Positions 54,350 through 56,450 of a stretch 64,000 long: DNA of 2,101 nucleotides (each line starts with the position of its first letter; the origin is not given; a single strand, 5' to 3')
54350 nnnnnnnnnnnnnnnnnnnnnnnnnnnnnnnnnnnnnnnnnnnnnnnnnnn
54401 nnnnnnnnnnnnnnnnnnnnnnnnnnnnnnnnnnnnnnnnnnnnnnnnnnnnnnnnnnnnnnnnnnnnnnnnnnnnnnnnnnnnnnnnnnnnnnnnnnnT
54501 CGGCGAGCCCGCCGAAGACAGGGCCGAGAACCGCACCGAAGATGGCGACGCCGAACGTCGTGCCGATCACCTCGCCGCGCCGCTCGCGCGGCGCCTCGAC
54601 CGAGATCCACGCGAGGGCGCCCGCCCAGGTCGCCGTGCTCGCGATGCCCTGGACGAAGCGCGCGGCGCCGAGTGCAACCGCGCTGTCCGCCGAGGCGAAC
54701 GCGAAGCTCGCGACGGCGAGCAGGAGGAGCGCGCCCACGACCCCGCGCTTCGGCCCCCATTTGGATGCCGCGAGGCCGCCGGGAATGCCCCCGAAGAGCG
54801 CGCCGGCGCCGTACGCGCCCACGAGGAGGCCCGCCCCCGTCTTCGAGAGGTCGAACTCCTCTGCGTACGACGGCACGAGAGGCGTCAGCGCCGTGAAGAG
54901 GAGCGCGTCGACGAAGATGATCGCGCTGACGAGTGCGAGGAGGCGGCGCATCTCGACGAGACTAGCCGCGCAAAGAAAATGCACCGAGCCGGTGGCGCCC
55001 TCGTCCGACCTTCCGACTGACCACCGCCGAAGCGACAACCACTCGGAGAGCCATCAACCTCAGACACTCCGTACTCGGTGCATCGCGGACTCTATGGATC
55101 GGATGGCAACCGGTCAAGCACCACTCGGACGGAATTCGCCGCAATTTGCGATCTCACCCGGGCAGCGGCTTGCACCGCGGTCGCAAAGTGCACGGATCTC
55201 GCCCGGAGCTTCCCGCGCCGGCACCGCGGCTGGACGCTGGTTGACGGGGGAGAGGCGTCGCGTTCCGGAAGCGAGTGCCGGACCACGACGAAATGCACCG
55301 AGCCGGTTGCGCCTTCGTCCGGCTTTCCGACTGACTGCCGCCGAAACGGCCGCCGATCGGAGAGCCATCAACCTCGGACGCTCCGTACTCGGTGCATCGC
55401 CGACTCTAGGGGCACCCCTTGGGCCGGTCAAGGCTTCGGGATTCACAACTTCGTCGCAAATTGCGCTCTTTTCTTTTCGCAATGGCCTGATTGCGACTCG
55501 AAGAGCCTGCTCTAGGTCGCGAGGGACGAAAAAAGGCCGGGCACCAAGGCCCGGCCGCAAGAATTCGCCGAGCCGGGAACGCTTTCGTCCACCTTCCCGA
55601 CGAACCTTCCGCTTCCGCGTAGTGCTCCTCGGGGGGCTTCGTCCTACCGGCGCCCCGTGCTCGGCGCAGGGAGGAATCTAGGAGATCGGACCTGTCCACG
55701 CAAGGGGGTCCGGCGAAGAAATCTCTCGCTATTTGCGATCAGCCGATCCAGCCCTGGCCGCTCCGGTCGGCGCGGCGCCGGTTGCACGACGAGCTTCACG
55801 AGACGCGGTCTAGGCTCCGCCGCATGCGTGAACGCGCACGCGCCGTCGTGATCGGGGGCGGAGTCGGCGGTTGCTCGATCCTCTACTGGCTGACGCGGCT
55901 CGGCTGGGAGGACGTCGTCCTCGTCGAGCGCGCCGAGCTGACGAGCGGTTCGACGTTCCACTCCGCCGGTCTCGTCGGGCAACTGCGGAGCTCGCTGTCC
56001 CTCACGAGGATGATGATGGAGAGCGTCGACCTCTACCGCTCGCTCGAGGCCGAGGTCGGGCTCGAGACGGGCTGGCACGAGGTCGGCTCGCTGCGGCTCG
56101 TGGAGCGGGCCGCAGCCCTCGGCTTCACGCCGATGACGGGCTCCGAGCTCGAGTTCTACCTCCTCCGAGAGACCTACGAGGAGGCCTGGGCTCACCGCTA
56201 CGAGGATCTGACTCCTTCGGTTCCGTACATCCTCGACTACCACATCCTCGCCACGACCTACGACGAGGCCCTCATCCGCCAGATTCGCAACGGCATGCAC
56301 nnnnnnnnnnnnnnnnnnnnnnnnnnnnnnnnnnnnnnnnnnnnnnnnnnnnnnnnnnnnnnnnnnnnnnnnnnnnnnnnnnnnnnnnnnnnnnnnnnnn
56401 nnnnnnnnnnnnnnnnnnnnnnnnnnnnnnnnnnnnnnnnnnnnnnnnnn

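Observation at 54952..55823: Three tandem ~101-nt structured RNA-like elements in the 870-bp leader of an MFS transporter, one with its own terminator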

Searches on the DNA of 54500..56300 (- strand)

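Call 4: search_rna_families(source=window, start=54500, end=56300, threshold=evalue, max_evalue=10, show_alignments=3)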
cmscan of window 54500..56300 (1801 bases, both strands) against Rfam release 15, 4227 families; matches with E-value up to 10: 5.
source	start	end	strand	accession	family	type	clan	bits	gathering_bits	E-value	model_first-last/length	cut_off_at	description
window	55529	55578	-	RF02784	SorX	Gene; sRNA;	-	21.7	46.6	0.026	1-73/73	no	Singlet oxygen resistance RNA X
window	54725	54792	-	RF04281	mir-8791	Gene; miRNA;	CL00146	20.4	85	0.59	1-77/77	no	mir-8791 microRNA precursor family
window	54562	54597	-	RF01340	CRISPR-DR29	Gene; CRISPR;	-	15.8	39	7.2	1-37/37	no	CRISPR RNA direct repeat element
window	55520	55584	-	RF00519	suhB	Gene; sRNA;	CL00108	15.3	41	5.2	1-77/77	no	Makes More Granules Regulator RNA (mmgR)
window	56146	56187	-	RF01768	flavi_FSE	Cis-reg; frameshift_element;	-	14.7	43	3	1-62/62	no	ribosomal frameshift site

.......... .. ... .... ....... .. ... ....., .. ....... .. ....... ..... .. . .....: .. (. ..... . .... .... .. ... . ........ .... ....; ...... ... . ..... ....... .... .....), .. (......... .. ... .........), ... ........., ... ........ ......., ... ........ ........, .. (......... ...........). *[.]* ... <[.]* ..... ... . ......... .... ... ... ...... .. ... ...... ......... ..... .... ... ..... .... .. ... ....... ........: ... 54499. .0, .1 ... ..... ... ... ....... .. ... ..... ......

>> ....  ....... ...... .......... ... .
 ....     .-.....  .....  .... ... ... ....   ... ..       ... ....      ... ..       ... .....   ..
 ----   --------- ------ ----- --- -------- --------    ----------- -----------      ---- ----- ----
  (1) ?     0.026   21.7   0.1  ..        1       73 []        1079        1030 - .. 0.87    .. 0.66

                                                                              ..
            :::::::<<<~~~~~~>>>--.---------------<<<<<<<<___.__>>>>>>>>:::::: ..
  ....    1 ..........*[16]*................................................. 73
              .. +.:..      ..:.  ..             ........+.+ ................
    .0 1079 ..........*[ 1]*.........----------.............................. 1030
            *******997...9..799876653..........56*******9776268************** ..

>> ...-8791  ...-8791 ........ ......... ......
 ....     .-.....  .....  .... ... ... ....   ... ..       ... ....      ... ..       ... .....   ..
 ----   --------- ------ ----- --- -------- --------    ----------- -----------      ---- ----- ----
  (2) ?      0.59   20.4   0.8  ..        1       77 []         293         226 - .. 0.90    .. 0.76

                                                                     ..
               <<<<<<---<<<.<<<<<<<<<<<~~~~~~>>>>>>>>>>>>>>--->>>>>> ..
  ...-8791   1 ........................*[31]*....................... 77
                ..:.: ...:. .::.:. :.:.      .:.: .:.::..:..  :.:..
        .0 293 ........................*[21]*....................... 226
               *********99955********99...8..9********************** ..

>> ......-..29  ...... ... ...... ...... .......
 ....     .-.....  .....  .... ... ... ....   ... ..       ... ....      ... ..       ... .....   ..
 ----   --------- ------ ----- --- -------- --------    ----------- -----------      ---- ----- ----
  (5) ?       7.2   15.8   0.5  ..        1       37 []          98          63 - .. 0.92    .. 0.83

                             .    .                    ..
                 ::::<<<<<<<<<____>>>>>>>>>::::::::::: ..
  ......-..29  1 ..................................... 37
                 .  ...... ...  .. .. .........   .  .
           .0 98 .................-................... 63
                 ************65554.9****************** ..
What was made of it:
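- On Guanidine-III riboswitch (ykkC-III): cmscan of 54500-56300, both strands, at E <= 10 lists no ykkC-III hit (call 4).
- On Any described RNA family (Rfam 15, 4227 models): Only the U3 terminator gives a weak SorX-like hit (21.7 bits against a gathering score of 46.6; call 4).
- Closest known: Guanidine-III riboswitch. Different: No covariance-model match (call 4).
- Tried and rejected: None fits, and the Rfam models agree (call 4).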

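Call 37: build_rna_model(alignment_id=A2, structure=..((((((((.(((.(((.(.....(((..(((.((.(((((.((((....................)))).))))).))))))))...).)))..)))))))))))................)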
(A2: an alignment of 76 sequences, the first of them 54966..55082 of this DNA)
Model R1 built from alignment A2 (76 sequences, 123 columns); structure: as given.
model positions 117; base pairs 32; branch points 0; effective number of sequences 1.84; information 0.59 bits per position. Calibrated on 0.2 Mb of random sequence (short: E-values are rough).
structure used (alignment columns):
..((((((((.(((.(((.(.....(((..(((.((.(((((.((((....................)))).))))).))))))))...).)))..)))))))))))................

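Call 38: search_with_rna_model(model_id=R1, source=window, max_evalue=10)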
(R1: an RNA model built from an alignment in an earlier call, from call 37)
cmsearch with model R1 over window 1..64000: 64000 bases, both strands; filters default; matches with E-value up to 10: 10.
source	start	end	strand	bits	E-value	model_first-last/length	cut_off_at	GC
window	55280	55396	-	122.9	5e-27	1-117/117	no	0.66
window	54966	55082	-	119.7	2.9e-26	1-117/117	no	0.63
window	55550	55668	-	86.9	1.5e-18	1-117/117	no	0.7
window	55294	55410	+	29.4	5.4e-05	1-117/117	no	0.67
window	6690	6757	+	19.4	0.013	1-117/117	no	0.66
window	54980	55096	+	12.8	0.44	1-117/117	no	0.64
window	54584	54640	-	12.6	0.51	25-82/117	no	0.79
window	49804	49852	+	10.3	1.7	1-117/117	no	0.78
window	40830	40873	-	10.2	1.8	1-117/117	no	0.68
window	42895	42926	-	9.4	2.8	38-69/117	no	0.78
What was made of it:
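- On Dispersed repeat (REP or MITE): Three copies in 64 kb, all in this gap (call 38).
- Checked: Covariance-model scores are 123, 120 and 87 bits on the minus strand, against 29 and 13 bits on the plus strand (call 38).
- Tried and rejected: Rejected (call 38).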

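Call 49: search_with_rna_model(model_id=R1, sources=[L126, L127, L128, L129, L130, L131, L132, L133, L134, L135, L136, L137, L138, L139, L140, L141, L142, L143, L144, L145, L146, L147, L148, L149, L150, L151, L152, L153, L154, L155, L156, L157, L158, L159, L160, L161, L162, L163, L164, L165, L166, L167, L168, L169, L170, L171, L172, L173, L174, L175, L176, L177, L178, L179, L180, L181, L182, L183, L184, L185, L186, L187, L188, L189, L190, L191, L192, L193, L194, L195, L196, L197, L198, L199, L200, L201, L202, L203, L204, L205, L206, L207, L208, L209, L210, L211, L212, L213, L214, L215, L216, L217, L218, L219, L220, L221, L222, L223, L224, L225], max_evalue=0.001, make_alignment=true)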
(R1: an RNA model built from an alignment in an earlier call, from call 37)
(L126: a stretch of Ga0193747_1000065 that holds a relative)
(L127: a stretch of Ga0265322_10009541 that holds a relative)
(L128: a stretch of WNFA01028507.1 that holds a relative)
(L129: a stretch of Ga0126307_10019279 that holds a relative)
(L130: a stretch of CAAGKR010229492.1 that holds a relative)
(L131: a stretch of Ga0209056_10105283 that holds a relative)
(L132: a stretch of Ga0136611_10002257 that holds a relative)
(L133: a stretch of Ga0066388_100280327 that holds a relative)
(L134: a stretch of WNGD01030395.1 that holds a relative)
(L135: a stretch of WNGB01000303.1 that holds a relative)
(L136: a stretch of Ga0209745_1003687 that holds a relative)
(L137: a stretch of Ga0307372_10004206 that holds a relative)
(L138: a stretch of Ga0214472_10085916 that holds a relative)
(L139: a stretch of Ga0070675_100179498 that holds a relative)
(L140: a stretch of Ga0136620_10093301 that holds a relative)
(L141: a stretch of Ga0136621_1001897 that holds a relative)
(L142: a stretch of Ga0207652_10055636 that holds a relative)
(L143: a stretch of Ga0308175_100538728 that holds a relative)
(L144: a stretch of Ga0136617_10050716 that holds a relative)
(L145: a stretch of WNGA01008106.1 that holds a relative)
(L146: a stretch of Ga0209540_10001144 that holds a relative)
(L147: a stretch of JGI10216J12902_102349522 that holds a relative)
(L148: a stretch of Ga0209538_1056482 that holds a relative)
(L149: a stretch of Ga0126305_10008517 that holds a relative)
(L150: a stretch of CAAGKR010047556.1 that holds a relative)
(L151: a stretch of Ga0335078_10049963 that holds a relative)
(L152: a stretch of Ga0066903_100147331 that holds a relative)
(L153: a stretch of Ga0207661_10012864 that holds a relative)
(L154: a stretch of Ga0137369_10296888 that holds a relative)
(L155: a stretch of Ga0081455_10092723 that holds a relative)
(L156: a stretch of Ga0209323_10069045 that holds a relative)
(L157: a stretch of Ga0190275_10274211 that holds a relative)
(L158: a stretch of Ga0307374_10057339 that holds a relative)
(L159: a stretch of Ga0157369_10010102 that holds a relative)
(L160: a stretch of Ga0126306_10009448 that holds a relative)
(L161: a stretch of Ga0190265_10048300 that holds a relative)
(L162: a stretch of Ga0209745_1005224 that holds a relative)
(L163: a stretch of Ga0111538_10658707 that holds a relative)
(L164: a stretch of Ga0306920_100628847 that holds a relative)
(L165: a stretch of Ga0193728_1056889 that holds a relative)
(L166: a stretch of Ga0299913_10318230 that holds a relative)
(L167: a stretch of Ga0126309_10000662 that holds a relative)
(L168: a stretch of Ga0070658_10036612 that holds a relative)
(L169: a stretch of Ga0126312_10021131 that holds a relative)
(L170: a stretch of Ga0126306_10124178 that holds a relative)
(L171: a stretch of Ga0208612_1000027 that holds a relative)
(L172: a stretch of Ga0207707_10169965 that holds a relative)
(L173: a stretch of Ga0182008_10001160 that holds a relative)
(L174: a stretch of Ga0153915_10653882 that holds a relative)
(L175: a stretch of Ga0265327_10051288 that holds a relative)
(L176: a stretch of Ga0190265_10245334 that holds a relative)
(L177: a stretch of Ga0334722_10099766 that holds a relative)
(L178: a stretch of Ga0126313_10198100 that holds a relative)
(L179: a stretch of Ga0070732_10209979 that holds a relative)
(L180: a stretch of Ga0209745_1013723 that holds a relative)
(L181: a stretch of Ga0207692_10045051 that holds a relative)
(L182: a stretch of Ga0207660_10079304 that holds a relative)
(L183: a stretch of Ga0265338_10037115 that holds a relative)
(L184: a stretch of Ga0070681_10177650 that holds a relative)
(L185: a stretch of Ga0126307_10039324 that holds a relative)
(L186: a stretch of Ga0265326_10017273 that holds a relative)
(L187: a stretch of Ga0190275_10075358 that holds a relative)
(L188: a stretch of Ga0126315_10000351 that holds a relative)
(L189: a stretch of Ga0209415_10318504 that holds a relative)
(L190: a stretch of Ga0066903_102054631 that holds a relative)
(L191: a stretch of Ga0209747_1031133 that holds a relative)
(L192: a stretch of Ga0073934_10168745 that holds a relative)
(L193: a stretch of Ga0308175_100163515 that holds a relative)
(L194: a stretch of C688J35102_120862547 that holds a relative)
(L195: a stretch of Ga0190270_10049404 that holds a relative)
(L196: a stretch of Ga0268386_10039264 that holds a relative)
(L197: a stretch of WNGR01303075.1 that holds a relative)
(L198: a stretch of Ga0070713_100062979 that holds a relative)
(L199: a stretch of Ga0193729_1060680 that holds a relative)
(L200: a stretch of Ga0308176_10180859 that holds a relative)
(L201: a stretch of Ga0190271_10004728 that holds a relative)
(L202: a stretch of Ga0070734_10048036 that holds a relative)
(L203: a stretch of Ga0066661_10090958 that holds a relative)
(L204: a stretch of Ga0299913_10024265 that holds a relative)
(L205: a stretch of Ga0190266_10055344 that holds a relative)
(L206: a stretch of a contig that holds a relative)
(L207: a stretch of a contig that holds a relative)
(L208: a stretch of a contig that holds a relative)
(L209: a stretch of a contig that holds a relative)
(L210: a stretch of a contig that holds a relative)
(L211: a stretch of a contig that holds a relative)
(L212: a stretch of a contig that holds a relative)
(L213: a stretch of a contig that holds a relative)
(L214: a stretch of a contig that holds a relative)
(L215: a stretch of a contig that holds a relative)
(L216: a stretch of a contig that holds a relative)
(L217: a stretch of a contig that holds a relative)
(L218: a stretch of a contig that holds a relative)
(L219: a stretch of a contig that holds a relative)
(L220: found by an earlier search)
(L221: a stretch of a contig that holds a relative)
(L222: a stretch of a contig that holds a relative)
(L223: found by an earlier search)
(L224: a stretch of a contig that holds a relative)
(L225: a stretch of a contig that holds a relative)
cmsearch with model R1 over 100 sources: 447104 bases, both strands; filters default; matches with E-value up to 0.001: 113.
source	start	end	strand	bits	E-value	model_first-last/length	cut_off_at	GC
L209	665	784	-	106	3.4e-22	1-117/117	no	0.64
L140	1060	1179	-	104.6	7.1e-22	1-117/117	no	0.6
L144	349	468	+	104.6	7.1e-22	1-117/117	no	0.6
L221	1876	1995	+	104.6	7.1e-22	1-117/117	no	0.6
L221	1524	1643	+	100.6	6.3e-21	1-117/117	no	0.62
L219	1676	1795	-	100.6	6.5e-21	1-117/117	no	0.67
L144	5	124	+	100.4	7e-21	1-117/117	no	0.62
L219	1448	1567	-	98.3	2.2e-20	1-117/117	no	0.66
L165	535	654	+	94.4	1.8e-19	1-117/117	no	0.65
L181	1424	1543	+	92.5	5.2e-19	1-117/117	no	0.61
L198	2052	2171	+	92.5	5.2e-19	1-117/117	no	0.61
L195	12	131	-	92.2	6e-19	1-117/117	no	0.63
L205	1107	1226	+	91.9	7.2e-19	1-117/117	no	0.64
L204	3804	3923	+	91.1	1.1e-18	1-117/117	no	0.62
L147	1029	1149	+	90.8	1.3e-18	1-117/117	no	0.64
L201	1317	1436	-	90.7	1.4e-18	1-117/117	no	0.65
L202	336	455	+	90.6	1.4e-18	1-117/117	no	0.69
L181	1689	1808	+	90.3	1.7e-18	1-117/117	no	0.62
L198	2317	2436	+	90.3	1.7e-18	1-117/117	no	0.62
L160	4068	4189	-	90.2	1.8e-18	1-117/117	no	0.62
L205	761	882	+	90.2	1.8e-18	1-117/117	no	0.61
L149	3221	3340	-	90.1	1.9e-18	1-117/117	no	0.68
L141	3312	3431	+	89.7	2.3e-18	1-117/117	no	0.67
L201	1547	1668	-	89.3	3e-18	1-117/117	no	0.61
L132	5059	5180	+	89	3.5e-18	1-117/117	no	0.64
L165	776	895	+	88.8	3.8e-18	1-117/117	no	0.62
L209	454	573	-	88.7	4e-18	1-117/117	no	0.66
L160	4298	4417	-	87.9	6.4e-18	1-117/117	no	0.62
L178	1389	1508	+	87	1e-17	1-117/117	no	0.63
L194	184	303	+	86.9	1.1e-17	1-117/117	no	0.67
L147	779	913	+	86.9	1.1e-17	1-117/117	no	0.67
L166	64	183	-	86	1.8e-17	1-117/117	no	0.61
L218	707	826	-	84.4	4.2e-17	1-117/117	no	0.63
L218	1169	1290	-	83.8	5.9e-17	1-117/117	no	0.61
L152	1427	1546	-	83.6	6.6e-17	1-117/117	no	0.66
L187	1522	1643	+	82.4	1.2e-16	1-117/117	no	0.61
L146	4661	4792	+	81.5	2e-16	1-117/117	no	0.63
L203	1398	1533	-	81.3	2.2e-16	1-117/117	no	0.65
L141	2963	3084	+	80.6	3.3e-16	1-117/117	no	0.62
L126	26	162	+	80.6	3.3e-16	1-117/117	no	0.61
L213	1339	1470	+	80.6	3.3e-16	1-117/117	no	0.58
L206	2531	2666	+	80.2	4.2e-16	1-117/117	no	0.61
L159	9808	9943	+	80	4.6e-16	1-117/117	no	0.62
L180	1549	1680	+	80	4.7e-16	1-117/117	no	0.61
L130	1960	2093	+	79.2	7.1e-16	1-117/117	no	0.61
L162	1493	1624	+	78.6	9.6e-16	1-117/117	no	0.61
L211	21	152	+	78.6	9.6e-16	1-117/117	no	0.61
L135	10740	10875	+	78.3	1.2e-15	1-117/117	no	0.63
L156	151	270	+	77.4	1.9e-15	1-117/117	no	0.62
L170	149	268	-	77.1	2.2e-15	1-117/117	no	0.66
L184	129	264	-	77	2.4e-15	1-117/117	no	0.62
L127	1449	1584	+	76.9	2.4e-15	1-117/117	no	0.62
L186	665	800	-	76.9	2.4e-15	1-117/117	no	0.62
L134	2115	2250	+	76.9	2.5e-15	1-117/117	no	0.62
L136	3661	3792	+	76.9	2.5e-15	1-117/117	no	0.62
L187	1876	2009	+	76.8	2.6e-15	1-117/117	no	0.63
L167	8188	8307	-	76.7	2.7e-15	1-117/117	no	0.64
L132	5405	5538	+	76.2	3.7e-15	1-117/117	no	0.63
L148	1318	1449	+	76.1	3.7e-15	1-117/117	no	0.63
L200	971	1098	-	76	4e-15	1-117/117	no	0.66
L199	1032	1167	-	76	4.1e-15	1-117/117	no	0.64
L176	21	154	+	75.5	5.2e-15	1-117/117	no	0.63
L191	668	799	-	75.4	5.7e-15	1-117/117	no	0.61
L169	3992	4111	+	75.1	6.4e-15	1-117/117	no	0.57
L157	1383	1517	-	74.9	7.4e-15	1-117/117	no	0.63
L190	708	843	-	74.6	8.4e-15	1-117/117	no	0.62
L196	1925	2060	-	74.6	8.5e-15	1-117/117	no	0.68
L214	1884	2003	+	74.5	8.9e-15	1-117/117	no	0.68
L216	403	522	+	74.5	8.9e-15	1-117/117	no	0.68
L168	3407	3542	+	74.5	9.1e-15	1-117/117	no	0.65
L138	2163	2282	+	74.2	1.1e-14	1-117/117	no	0.61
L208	2426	2563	+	74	1.2e-14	1-117/117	no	0.63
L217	1890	2025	+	73.7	1.4e-14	1-117/117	no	0.64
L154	459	578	-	73.7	1.4e-14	1-117/117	no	0.63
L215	8519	8654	+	72.8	2.2e-14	1-117/117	no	0.65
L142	2534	2669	-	72.7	2.4e-14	1-117/117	no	0.63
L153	2607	2742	+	72.7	2.4e-14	1-117/117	no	0.63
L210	6572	6691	+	72.6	2.5e-14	1-117/117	no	0.62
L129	4117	4236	+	72.5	2.6e-14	1-117/117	no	0.67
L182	1690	1825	+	72.1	3.3e-14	1-117/117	no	0.64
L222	1390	1509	+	71.8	3.9e-14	1-117/117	no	0.62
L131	621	756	-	71.6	4.3e-14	1-117/117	no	0.67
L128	698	833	+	71.5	4.5e-14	1-117/117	no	0.61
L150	1318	1433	+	70.7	7.2e-14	1-117/117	no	0.56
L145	9034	9153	+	70.6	7.4e-14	1-117/117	no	0.61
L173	12667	12802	-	70.4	8.5e-14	1-117/117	no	0.66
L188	12191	12306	+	69.9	1.1e-13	1-117/117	no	0.6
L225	5738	5873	+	69.1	1.7e-13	1-117/117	no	0.65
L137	1896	2030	-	68.8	2e-13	1-117/117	no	0.61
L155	1089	1208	-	68.8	2e-13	1-117/117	no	0.73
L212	319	438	-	68.6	2.2e-13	1-117/117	no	0.6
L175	1691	1825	+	68.1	2.9e-13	1-117/117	no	0.66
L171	5114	5248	+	68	3e-13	1-117/117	no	0.64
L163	313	446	-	67.9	3.2e-13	1-117/117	no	0.68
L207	3441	3554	-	67.9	3.2e-13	7-117/117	5'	0.63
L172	1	133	-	66.5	7e-13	1-117/117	no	0.65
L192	180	299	-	65.2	1.4e-12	1-117/117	no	0.61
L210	1632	1751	+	64.3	2.3e-12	1-117/117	no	0.61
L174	920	1053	-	64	2.7e-12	1-117/117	no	0.59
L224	757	892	+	63.6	3.3e-12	1-117/117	no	0.61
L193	2031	2150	+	63.6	3.4e-12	1-101/117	3'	0.66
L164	499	634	+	63.3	3.9e-12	1-117/117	no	0.64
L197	210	345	-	62.2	7.3e-12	1-117/117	no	0.62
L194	1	92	+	62.1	7.5e-12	28-117/117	5'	0.63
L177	2076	2207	-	60.7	1.6e-11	5-117/117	5'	0.63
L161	1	131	+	57.3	1e-10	7-117/117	5'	0.66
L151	989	1113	-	45.7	5.7e-08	1-117/117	no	0.69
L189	1207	1322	+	43.7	1.6e-07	1-117/117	no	0.71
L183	1194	1318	-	39.5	1.6e-06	1-117/117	no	0.67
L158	2985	3108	-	38.8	2.4e-06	1-117/117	no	0.64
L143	1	59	+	33.3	4.7e-05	59-117/117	5'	0.59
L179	1007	1132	-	30.4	0.00022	1-117/117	no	0.67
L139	1788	1830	-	28.1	0.00076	75-117/117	5'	0.53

Alignment A3: 113 matches aligned to the model, 178 columns, each read 5' to 3' on its own strand. Consensus structure (alignment columns), stored with it:
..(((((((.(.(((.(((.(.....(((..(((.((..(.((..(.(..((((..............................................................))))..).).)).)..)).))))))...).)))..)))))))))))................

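Call 63: search_with_rna_model(model_id=R1, sources=[L246, L014, L023, L115, L120, L121, L226, L227, L228, L229, L230, L231, L232, L233, L234, L235, L236, L237, L238, L239, L240, L241, L242, L243, L244, L245], max_evalue=0.01)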
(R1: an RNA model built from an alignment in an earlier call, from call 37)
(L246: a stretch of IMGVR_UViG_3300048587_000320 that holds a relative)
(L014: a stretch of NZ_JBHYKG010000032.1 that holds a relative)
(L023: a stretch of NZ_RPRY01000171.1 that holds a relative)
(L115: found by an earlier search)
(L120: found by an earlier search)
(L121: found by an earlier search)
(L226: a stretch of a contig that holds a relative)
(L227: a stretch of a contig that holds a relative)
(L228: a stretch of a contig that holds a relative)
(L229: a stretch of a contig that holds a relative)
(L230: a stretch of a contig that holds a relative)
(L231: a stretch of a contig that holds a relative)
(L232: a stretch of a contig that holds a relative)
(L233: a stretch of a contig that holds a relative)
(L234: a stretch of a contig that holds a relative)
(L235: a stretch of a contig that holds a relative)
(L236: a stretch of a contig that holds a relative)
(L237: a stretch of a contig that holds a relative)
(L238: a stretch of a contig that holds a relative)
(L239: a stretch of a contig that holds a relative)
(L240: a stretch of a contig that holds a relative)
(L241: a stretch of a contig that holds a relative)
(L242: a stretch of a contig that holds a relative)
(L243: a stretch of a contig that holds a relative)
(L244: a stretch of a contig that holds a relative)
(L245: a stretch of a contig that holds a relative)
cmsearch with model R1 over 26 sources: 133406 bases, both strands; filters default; matches with E-value up to 0.01: 27.
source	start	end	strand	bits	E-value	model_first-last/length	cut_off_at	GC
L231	2578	2697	-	92.3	1.7e-19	1-117/117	no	0.64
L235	2259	2380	-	91.5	2.6e-19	1-117/117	no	0.6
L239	753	874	+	91.3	3e-19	1-117/117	no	0.63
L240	1773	1894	+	88.6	1.2e-18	1-117/117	no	0.65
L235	1910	2029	-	86.8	3.5e-18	1-117/117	no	0.63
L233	1932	2053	-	85.5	6.8e-18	1-117/117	no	0.63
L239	526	645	+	84.9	9.4e-18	1-117/117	no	0.63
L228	1774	1893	+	84.4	1.3e-17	1-117/117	no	0.63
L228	1311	1432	+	83.8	1.7e-17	1-117/117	no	0.61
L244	2591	2712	+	83.8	1.8e-17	1-117/117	no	0.64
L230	613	732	-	83.6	2e-17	1-117/117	no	0.59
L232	1067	1198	+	81.5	6.1e-17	1-117/117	no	0.63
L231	2940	3061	-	80.6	9.8e-17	1-117/117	no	0.62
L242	6199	6330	+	78.6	2.9e-16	1-117/117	no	0.61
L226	2028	2161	-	77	7.1e-16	1-117/117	no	0.62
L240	2087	2221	+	76.2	1.1e-15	1-117/117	no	0.65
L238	4040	4175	-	72.7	7.2e-15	1-117/117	no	0.63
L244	2855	2988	+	72.5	8.1e-15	1-117/117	no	0.63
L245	954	1089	-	71.8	1.2e-14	1-117/117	no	0.65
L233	1686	1819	-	71.3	1.5e-14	1-117/117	no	0.65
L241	2580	2715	-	71.2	1.6e-14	1-117/117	no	0.62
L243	346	480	-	68.9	5.7e-14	1-117/117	no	0.63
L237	1025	1161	+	65.7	3.3e-13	1-117/117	no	0.66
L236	2780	2900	-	30.6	6e-05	1-117/117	no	0.64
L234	2064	2137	-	30.5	6.3e-05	46-117/117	5'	0.64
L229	1029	1135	-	30.4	6.8e-05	29-117/117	5'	0.67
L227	25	154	+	27.5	0.00033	1-117/117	no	0.71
